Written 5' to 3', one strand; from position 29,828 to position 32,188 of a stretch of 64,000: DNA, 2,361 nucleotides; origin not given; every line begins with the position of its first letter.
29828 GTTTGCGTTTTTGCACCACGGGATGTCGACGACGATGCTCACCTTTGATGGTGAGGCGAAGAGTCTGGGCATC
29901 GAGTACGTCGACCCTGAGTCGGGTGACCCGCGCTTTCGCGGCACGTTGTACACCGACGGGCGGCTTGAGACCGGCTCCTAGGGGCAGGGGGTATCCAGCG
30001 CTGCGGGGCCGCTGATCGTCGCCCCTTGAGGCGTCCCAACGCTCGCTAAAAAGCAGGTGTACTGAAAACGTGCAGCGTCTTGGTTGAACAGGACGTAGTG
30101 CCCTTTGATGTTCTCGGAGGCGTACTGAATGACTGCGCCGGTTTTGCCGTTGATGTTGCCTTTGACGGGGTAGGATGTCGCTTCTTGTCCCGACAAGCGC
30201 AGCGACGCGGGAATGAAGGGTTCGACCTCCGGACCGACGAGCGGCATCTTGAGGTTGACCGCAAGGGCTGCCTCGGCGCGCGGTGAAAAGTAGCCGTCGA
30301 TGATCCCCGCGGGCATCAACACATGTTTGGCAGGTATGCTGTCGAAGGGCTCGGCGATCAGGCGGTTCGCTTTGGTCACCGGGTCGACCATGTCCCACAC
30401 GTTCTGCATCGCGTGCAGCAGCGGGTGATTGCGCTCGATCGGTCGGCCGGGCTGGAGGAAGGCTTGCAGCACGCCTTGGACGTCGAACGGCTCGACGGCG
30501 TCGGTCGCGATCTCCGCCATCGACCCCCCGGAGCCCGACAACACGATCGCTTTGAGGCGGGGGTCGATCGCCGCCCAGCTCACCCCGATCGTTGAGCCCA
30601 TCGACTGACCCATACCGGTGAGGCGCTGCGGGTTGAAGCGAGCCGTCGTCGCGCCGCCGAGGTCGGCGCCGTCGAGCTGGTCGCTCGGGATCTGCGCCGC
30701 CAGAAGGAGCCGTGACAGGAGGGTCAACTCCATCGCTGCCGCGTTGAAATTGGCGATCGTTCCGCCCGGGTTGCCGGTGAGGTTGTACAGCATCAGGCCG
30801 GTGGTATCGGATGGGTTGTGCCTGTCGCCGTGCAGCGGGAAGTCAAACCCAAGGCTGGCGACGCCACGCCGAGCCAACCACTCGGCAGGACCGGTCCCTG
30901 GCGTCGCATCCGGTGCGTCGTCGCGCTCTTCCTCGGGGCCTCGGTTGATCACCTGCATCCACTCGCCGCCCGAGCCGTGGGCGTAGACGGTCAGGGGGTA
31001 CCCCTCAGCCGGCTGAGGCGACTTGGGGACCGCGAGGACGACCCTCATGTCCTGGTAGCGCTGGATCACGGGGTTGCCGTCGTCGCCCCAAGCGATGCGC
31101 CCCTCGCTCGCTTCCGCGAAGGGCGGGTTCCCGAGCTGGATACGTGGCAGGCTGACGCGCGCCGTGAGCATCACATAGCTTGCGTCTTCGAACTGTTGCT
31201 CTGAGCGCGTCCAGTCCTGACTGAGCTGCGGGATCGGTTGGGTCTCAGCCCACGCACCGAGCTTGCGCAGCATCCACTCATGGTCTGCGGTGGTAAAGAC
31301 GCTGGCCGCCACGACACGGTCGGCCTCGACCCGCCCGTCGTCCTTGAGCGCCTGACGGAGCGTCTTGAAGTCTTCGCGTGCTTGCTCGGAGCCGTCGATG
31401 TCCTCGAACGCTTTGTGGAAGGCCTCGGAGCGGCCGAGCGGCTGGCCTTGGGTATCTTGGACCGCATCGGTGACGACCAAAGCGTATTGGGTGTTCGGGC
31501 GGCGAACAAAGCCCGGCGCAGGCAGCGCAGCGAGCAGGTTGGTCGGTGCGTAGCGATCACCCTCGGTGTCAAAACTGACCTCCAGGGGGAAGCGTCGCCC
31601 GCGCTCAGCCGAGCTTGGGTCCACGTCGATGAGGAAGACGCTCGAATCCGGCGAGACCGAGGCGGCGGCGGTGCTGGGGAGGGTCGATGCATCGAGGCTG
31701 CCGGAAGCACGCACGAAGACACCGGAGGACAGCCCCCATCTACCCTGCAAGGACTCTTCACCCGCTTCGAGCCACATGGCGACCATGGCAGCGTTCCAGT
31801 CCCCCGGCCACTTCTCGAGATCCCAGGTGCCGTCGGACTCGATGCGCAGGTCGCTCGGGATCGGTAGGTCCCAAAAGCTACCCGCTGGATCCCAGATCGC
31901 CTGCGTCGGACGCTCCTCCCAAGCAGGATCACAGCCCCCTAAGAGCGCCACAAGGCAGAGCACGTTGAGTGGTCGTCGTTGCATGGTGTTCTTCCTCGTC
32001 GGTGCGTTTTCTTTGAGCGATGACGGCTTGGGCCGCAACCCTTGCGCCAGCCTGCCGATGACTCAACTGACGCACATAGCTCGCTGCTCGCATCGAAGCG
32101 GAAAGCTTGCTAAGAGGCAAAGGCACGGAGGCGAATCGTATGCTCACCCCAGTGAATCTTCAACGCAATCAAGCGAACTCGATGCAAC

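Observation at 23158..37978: Pattern: three of three gene-internal stops in this window are TAA, each followed closely by a possible restart codon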

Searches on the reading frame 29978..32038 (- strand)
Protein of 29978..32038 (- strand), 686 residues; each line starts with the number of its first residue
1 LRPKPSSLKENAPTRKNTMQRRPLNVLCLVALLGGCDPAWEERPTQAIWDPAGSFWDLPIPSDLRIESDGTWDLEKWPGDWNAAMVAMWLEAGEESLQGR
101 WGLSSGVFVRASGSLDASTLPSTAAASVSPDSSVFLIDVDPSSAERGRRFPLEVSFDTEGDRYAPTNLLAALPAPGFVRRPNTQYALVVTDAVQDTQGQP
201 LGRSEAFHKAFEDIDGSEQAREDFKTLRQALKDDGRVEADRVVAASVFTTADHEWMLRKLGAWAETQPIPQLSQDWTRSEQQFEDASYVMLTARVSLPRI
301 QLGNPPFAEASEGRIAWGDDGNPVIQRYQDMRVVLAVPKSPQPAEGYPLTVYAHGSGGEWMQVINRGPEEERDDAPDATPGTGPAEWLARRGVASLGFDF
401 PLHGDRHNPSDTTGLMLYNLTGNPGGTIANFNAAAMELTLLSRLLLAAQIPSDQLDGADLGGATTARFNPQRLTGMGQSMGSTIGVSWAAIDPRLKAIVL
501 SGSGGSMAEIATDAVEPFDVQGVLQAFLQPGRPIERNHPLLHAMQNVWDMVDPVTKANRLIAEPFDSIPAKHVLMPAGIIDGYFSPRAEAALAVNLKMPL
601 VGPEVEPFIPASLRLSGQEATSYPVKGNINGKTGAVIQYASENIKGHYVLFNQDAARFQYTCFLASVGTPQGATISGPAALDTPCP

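Call 18: find_related_loci(query=window:29978-32038:-, collection=genome_contigs, flank=10000)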
Query window:29978-32038:- (686 aa) in genome_contigs; peptide patterns used: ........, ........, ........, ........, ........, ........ (x = any residue, [..] = any of these).
18 stretches matched a pattern; 3 encode a relative of the query (tblastn E <= 1e-3); 3 distinct loci.
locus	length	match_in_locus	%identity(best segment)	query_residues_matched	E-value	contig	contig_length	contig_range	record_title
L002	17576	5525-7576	78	1-686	0e+0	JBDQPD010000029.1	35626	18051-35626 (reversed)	MAG: Myxococcota bacterium isolate SFB_27S_18OctNov_coas_69 k141_4116369_length_35626_cov_44.5325, whole genome shotgun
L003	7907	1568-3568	72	18-686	0e+0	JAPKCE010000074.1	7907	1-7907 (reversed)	MAG: Myxococcota bacterium isolate ANT-56 NODE_4980_length_7907_cov_3.989812, whole genome shotgun sequence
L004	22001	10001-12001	51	27-685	0e+0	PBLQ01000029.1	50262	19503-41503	MAG: Myxococcales bacterium isolate SP234 MHASMcontig_2221899, whole genome shotgun sequence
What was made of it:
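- Tried and rejected: Only relatives at 78% amino-acid identity or less were returned from the species-representative genome collection (call 18), so no genome-wide tally or tRNA scan was possible.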
